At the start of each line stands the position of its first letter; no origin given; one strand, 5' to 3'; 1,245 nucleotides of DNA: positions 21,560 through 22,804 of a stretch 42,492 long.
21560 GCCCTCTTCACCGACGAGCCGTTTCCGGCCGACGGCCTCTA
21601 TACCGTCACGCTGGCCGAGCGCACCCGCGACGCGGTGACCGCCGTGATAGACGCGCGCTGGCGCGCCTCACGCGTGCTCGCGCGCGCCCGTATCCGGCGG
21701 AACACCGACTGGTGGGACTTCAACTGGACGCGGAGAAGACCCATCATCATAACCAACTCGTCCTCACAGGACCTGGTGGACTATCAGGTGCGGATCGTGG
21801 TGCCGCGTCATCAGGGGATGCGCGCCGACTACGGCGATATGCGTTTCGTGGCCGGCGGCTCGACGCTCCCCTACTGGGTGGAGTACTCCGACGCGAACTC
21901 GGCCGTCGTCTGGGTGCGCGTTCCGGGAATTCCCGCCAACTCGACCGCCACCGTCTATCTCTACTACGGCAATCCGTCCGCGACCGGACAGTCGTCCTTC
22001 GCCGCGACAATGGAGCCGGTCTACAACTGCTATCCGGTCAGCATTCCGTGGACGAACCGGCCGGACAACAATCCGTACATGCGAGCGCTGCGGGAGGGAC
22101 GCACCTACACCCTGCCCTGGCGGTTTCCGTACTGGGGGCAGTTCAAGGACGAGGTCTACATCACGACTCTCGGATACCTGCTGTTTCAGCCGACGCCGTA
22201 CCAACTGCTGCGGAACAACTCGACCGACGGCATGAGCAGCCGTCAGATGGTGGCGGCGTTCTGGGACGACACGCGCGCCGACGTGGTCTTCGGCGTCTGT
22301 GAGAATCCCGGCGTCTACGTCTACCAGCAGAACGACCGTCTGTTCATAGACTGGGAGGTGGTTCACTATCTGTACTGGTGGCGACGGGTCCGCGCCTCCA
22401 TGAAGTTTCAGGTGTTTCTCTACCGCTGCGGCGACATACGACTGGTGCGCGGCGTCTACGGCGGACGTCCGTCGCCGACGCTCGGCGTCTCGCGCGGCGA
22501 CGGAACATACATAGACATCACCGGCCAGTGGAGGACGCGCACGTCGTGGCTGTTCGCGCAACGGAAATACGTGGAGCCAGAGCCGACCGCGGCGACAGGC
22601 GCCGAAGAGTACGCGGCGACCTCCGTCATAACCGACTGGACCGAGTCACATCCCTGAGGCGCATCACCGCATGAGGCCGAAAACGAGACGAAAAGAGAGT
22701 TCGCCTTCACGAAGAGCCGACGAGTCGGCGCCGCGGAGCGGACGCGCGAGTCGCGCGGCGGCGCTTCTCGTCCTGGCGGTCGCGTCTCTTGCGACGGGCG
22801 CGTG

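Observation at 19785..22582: Duplicated roughly 290-aa module (DUF2341 plus an uncharacterised NIDO-like domain) shared by the two large pseudopilin-like proteins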

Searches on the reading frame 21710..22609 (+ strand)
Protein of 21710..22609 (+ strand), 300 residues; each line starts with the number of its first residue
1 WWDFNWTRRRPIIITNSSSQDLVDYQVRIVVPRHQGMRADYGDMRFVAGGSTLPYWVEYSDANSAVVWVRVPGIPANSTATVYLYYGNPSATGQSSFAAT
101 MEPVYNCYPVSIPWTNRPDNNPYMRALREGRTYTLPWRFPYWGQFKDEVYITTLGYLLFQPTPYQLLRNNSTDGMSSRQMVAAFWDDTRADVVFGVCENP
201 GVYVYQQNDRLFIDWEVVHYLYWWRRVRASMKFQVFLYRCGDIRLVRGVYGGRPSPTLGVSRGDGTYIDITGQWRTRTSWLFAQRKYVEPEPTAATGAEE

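Call 30: find_homologous_proteins(query=A3, max_evalue=1e-10)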
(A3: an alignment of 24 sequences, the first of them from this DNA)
Query A3 (24 sequences) (300 aa, profile of the alignment): 9 proteins with E <= 1e-10 among 2606 candidates.
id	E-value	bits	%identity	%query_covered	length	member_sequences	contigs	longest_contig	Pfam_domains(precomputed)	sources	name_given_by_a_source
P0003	2.6e-120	419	46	100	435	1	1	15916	PF10102.15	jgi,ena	-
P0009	1.2e-96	342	46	100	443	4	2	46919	PF14341.12,PF10102.15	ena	-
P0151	5.8e-92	326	44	99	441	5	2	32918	PF14341.12,PF10102.15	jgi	-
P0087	2.1e-85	305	27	100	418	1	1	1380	PF10102.15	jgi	-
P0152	7.5e-84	300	44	100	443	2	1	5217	PF10102.15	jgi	-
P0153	2.9e-25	107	35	29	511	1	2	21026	PF26696.1,PF10102.15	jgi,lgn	jgi:hypothetical protein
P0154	7.1e-24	103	40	30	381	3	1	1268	PF13385.14,PF10102.15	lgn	-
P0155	7.8e-18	83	44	27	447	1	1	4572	PF10102.15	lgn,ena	-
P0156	2.5e-13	68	32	35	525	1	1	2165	PF13385.14,PF10102.15,PF02210.32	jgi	jgi:hypothetical protein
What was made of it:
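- Tried and rejected: The word-indexed search with the cassette alignment returned only 9 proteins and missed sequences that were in the query itself (call 30).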

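Call 36: find_related_loci(query=A4, collection=genome_contigs, flank=8000)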
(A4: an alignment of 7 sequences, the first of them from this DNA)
Query A4 (300 aa) in genome_contigs; peptide patterns used: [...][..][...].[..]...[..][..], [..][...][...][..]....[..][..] (x = any residue, [..] = any of these).
525 stretches matched a pattern; 443 encode a relative of the query (tblastn E <= 1e-3); the best 80 are kept; 79 distinct loci.
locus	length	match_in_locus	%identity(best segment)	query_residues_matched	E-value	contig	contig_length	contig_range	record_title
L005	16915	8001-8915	44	1-297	1e-76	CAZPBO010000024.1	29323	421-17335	MAG TPA_asm: uncultured Planctomycetota bacterium isolate binchicken_co6_430 genome assembly, contig: NODE_1247_length_2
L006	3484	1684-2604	35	6-300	5e-52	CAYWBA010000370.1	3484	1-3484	MAG TPA_asm: uncultured Planctomycetota bacterium isolate binchicken_co89_671 genome assembly, contig: NODE_61493_length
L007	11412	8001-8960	42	1-132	2e-24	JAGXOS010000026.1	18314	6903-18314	Methanomicrobia archaeon LH_S14 NODE_26_length_18314_cov_14.670738, whole genome shotgun sequence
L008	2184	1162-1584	36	1-137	3e-24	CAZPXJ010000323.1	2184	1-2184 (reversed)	MAG TPA_asm: uncultured archaeon isolate SRP214966_co2_105 genome assembly, contig: NODE_127597_length_2184_cov_2.440582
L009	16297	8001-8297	46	1-96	2e-23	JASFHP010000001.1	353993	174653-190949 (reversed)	MAG: Candidatus Bathyarchaeota archaeon isolate D0608M20metaG_Bin_680 D0608M20metaG_FD_scaffold_1_c1, whole genome shotg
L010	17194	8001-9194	47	1-102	2e-23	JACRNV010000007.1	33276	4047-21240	MAG: Methanobacteriota archaeon isolate NC_groundwater_1944_Pr3_S-0.2um_58_6 scaffold_29303, whole genome shotgun sequen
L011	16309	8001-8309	44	1-99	4e-23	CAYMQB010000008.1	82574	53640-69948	MAG TPA_asm: uncultured bacterium isolate binchicken_co228_479 genome assembly, contig: NODE_232_length_82574_cov_41.137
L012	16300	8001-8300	49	1-99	5e-23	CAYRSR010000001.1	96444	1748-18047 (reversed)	MAG TPA_asm: uncultured Candidatus Saccharibacteria bacterium isolate binchicken_co6_444 genome assembly, contig: NODE_6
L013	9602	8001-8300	46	1-96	5e-23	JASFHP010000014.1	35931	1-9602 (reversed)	MAG: Candidatus Bathyarchaeota archaeon isolate D0608M20metaG_Bin_680 D0608M20metaG_FD_scaffold_77_c1, whole genome shot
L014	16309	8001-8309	47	1-95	8e-23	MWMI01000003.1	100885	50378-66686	MAG: Candidatus Nanoclepta minutus isolate Ncl-1 contig_3, whole genome shotgun sequence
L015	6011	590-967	40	1-121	7e-23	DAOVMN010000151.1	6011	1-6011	MAG TPA_asm: Thermoplasmata archaeon isolate CSMAG_1472 CSMAG_1472_k141_1790780_length_6011_cov_16.9317, whole genome sh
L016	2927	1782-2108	45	1-101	8e-23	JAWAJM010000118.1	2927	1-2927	MAG: Candidatus Aenigmatarchaeota archaeon isolate SRBZ-1_201901_bins_22 SRBZ-1_201901_bins_22_scaffold_133, whole genom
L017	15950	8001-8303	48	6-102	1e-22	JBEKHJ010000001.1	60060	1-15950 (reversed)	MAG: Candidatus Bathyarchaeia archaeon isolate SPRUCE 274 SPRUCE_274_1, whole genome shotgun sequence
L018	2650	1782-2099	46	1-102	2e-22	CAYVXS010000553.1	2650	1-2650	MAG TPA_asm: uncultured Pirellulales bacterium isolate binchicken_co129_185 genome assembly, contig: NODE_162938_length_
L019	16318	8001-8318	42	1-102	2e-22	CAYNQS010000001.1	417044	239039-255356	MAG TPA_asm: uncultured Candidatus Bathyarchaeia archaeon isolate SRP323688_co1_271 genome assembly, contig: NODE_24_len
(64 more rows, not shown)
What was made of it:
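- Tried and rejected: It was repeated with 7 sequences (call 36).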

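Call 47: predict_structure(alignment_id=A3)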
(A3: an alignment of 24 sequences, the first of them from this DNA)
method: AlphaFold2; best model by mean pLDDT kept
length: 300 residues; sequences in the alignment: 24
mean_pLDDT: 93.9   pTM: 0.91
mean pLDDT of the five models: 93.9, 93.5, 93.2, 93.1, 91.6
residues with pLDDT >= 90: 259; 70-90: 33; 50-70: 8; < 50: 0
segments of 3 or more residues with pLDDT < 50: none
pLDDT, mean of each block of 10 residues (from residue 1): 78 98 98 94 95 97 98 98 95 96 97 93 95 97 97 96 77 95 95 95 97 95 79 97 95 92 96 90 97 97
secondary structure, 60 per line:
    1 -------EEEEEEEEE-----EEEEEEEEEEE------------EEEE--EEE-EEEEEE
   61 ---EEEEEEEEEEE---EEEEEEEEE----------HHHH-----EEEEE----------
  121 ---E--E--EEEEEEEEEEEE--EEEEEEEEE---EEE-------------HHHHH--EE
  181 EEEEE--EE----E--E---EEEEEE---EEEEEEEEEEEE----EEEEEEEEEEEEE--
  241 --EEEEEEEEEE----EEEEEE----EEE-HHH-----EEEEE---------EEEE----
elements in order: E8-16 E22-32 E45-48 E51-53 E55-60 E64-74 E78-86 H97-100 E106-110 E130-141 E144-152 E156-158 H172-176 E179-185 E201-206 E210-221 E226-238 E243-252 E257-262 E267-269 E279-283 E293-296
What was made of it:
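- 21713..22006 (+): DUF2341 domain of the short protein (aa 123-220). AF2 models seven beta-strands with pLDDT above 90 (call 47).
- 22007..22594 (+): Diverged NIDO-like domain of the short protein (aa 221-416). It includes the cassette-specific tail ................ AF2 pLDDT about 95 (call 47).
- AF2 with 24 sequences gives pLDDT 93.9 and pTM 0.91 (call 47).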

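Call 49: fold_search(model_id=the predicted structure, library=pdb)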
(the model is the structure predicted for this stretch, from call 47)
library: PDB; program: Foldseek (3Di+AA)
matches with E <= 10: 741; with E <= 0.001: 8
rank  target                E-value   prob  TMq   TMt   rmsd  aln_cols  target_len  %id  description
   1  5xqj_E                4.1e-05  0.98  0.23  0.11  12.2       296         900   14  Crystal structure of a PL 26 exo-rhamnogalacturonan lyase from Penicillium chrysogenum complexed with unsaturated gala (released 2018-04-04)
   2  5xqg_E                1.2e-04  0.97  0.23  0.11  13.9       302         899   12  Crystal structure of a PL 26 exo-rhamnogalacturonan lyase from Penicillium chrysogenum complexed with unsaturated gala (released 2018-03-21)
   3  5xqg_F                2.0e-04  0.94  0.22  0.11  13.3       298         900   12  Crystal structure of a PL 26 exo-rhamnogalacturonan lyase from Penicillium chrysogenum complexed with unsaturated gala (released 2018-03-21)
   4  5xqo_A                2.0e-04  0.92  0.21  0.11  12.6       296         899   12  Crystal structure of a PL 26 exo-rhamnogalacturonan lyase from Penicillium chrysogenum complexed with tetrameric subst (released 2018-03-21)
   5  6rpc                  3.6e-04  0.96  0.26  0.10  17.3       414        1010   10  GOLGI ALPHA-MANNOSIDASE II (released 2020-07-08)
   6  6rrn                  3.6e-04  0.95  0.27  0.11  16.6       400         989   10  GOLGI ALPHA-MANNOSIDASE II in complex with pentyl 2,5-dideoxy-2,5-imino-D-talo-hexonamide (released 2020-07-08)
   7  5xqj_G                4.0e-04  0.96  0.23  0.11  12.3       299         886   11  Crystal structure of a PL 26 exo-rhamnogalacturonan lyase from Penicillium chrysogenum complexed with unsaturated gala (released 2018-04-04)
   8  5xq3_A                8.0e-04  0.75  0.22  0.11  13.2       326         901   12  Crystal structure of a PL 26 exo-rhamnogalacturonan lyase from Penicillium chrysogenum (released 2018-03-21)
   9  5xqg_G                1.3e-03  0.85  0.23  0.11  12.5       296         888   11  Crystal structure of a PL 26 exo-rhamnogalacturonan lyase from Penicillium chrysogenum complexed with unsaturated gala (released 2018-03-21)
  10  5xqg_A                1.9e-03  0.69  0.20  0.10  15.9       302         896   12  Crystal structure of a PL 26 exo-rhamnogalacturonan lyase from Penicillium chrysogenum complexed with unsaturated gala (released 2018-03-21)
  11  5xqg_H                2.6e-03  0.80  0.22  0.11  12.4       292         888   10  Crystal structure of a PL 26 exo-rhamnogalacturonan lyase from Penicillium chrysogenum complexed with unsaturated gala (released 2018-03-21)
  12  5xqg_D                3.6e-03  0.75  0.23  0.11  12.5       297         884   11  Crystal structure of a PL 26 exo-rhamnogalacturonan lyase from Penicillium chrysogenum complexed with unsaturated gala (released 2018-03-21)
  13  5xq3_B                4.0e-03  0.60  0.20  0.10  13.0       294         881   11  Crystal structure of a PL 26 exo-rhamnogalacturonan lyase from Penicillium chrysogenum (released 2018-03-21)
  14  5xqg_C                6.4e-03  0.66  0.22  0.11  12.3       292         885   11  Crystal structure of a PL 26 exo-rhamnogalacturonan lyase from Penicillium chrysogenum complexed with unsaturated gala (released 2018-03-21)
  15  5xqo_B                9.7e-03  0.63  0.21  0.10  13.0       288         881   11  Crystal structure of a PL 26 exo-rhamnogalacturonan lyase from Penicillium chrysogenum complexed with tetrameric subst (released 2018-03-21)
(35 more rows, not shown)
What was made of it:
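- The best Foldseek PDB matches are carbohydrate-active enzymes, PL26 lyase and GH38 mannosidase, at E 4e-5 (call 49).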

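Call 53: fold_search(model_id=the predicted structure, library=viral)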
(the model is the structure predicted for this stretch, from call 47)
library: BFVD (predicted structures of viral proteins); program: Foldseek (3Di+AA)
matches with E <= 10: 714; with E <= 0.001: 9
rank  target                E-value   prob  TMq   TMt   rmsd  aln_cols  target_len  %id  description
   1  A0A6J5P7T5            6.8e-10  1.00  0.49  0.30   4.7       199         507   23  Uncharacterized protein [uncultured Caudovirales phage]
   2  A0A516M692            5.3e-06  1.00  0.34  0.16  13.2       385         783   12  (no name in the UniProt tables at hand)
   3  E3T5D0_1              7.2e-06  1.00  0.40  0.17  14.7       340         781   15  DUF2341 domain-containing protein [Cafeteria roenbergensis virus (strain BV-PW1)]
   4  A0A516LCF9            1.0e-05  1.00  0.27  0.32  18.9       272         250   15  (no name in the UniProt tables at hand)
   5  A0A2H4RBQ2            2.9e-05  1.00  0.33  0.27  14.3       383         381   13  Signal peptide protein [Sulfolobus ellipsoid virus 1]
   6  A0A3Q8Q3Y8            2.0e-04  1.00  0.34  0.19  15.6       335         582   11  DUF2341 domain-containing protein [Sulfolobales Beppu rod-shaped virus 1]
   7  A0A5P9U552            2.1e-04  0.99  0.29  0.10  15.1       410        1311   14  (no name in the UniProt tables at hand)
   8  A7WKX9                4.2e-04  1.00  0.30  0.08   9.6       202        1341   14  Laminin G domain-containing protein [Betalipothrixvirus puteoliense]
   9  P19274                5.7e-04  0.99  0.31  0.27  14.2       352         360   11  Viral protein TPX [Thermoproteus tenax virus 1 (strain KRA1)]
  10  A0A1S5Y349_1          1.2e-03  1.00  0.26  0.10   2.2        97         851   24  DUF2341-containing protein [uncultured archaeal virus]
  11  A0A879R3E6            1.3e-03  1.00  0.42  0.44   9.9       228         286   13  Uncharacterized protein [Synechococcus phage S-SRM01]
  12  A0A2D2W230            1.4e-03  1.00  0.40  0.29  11.4       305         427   10  (no name in the UniProt tables at hand)
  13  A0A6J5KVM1            2.2e-03  1.00  0.38  0.25  11.0       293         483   10  Uncharacterized protein [uncultured Caudovirales phage]
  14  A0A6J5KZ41            2.7e-03  1.00  0.24  0.05   4.1        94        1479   28  Kelch repeat type 1 [uncultured Caudovirales phage]
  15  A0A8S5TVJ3            3.0e-03  0.21  0.15  0.09  23.6       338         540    8  Kelch repeat [Siphoviridae sp. ctx254]
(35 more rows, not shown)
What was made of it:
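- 21713..22006 (+): Foldseek matches DUF2341 proteins of archaeal viruses, one at rmsd 2.2 A over 97 columns (call 53).
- On DUF2341 (Pfam PF10102): The AF2 fold of this part matches viral DUF2341 proteins (call 53).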

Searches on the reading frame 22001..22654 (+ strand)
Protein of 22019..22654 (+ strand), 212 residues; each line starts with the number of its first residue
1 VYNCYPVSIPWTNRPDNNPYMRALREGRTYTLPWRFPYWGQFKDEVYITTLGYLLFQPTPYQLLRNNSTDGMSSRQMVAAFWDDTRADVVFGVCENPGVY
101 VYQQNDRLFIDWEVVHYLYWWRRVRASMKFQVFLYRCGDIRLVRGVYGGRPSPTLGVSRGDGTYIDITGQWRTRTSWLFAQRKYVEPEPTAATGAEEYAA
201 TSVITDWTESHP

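Call 6: search_protein_families(library=pfam, proteins=[window:22019-22654:+], max_evalue=10)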
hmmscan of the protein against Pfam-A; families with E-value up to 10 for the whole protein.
seq(212 aa): 1 family
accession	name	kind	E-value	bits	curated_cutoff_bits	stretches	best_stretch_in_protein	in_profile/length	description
PF06119.19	NIDO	-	0.067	13.6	25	1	45-94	2-43/186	Nidogen-like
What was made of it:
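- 22007..22594 (+): PF06119 at E 0.067, 13.6 bits, model positions 2-43 (call 6).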

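Call 9: find_homologous_proteins(query=window:22019-22654:+, max_evalue=0.001)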
Query seq(212 aa): 188 candidates shared short words with the query, none scored E <= 0.001.
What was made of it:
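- Tried and rejected: Word-indexed homologue search with the second half of the short protein: no hits at E 0.001 or better (call 9).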

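Call 25: search_protein_families(library=pfam, alignment_id=A2, max_evalue=0.01)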
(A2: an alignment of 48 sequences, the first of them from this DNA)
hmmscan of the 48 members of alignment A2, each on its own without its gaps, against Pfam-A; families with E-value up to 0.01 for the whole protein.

A. member 1, seq(203 aa): 0 families

B. families by the number of members that match (of 48 scanned): 1 family
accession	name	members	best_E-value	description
PF06119.19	NIDO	37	4.9e-10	Nidogen-like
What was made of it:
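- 37 of 48 family segments hit PF06119 and nothing else (call 25). NIDO is the only Pfam family hit by 37 of 48 segments (call 25).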

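Call 26: search_solved_structures(query=A2, max_evalue=1, show_alignments=2)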
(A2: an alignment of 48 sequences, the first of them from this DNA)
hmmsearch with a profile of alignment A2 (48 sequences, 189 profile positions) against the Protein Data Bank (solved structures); distinct sequences matched with E-value up to 1: 1.
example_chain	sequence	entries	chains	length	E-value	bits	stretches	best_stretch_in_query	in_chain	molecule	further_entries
8gl6_D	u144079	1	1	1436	2.5e-16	62.8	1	19-180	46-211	RemA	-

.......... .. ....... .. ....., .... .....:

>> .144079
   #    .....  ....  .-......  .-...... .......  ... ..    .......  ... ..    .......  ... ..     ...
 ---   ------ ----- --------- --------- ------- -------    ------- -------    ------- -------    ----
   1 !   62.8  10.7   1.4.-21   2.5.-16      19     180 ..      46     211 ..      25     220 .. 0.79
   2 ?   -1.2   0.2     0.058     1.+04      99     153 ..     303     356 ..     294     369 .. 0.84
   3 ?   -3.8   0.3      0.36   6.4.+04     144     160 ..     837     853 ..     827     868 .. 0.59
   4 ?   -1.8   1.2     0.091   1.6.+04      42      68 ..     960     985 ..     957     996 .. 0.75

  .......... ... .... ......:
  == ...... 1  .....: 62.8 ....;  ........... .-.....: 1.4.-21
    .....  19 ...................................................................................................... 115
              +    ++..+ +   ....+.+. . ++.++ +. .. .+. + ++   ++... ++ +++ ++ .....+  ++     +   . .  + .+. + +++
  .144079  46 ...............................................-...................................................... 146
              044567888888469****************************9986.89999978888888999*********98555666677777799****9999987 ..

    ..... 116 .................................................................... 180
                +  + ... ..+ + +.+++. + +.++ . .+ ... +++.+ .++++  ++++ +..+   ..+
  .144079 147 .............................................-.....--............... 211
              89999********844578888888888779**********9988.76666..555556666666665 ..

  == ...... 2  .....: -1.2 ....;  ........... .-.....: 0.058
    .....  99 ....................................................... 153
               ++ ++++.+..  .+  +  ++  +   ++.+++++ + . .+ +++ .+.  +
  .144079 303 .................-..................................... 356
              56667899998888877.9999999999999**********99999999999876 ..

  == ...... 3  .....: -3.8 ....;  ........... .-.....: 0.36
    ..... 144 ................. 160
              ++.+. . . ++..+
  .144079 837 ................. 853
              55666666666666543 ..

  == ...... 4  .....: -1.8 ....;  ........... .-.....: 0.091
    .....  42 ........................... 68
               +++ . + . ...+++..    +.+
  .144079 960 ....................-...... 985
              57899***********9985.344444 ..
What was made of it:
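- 22007..22594 (+): A sequence match to the N-terminal domain of the gliding adhesin RemA, chain 8gl6_D residues 46-211, at E 2.5e-16 with the family profile (call 26).
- Closest known: RemA, the mobile gliding-motility adhesin of Flavobacterium johnsoniae. Same: Its N-terminal residues 46-211 belong to the same prokaryotic NIDO-like family, at E 2.5e-16 with the family profile (call 26).
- The N-terminal domain of the adhesin RemA belongs to the same NIDO-like family (call 26). Related NIDO-like domains sit on surface adhesins such as RemA (call 26).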
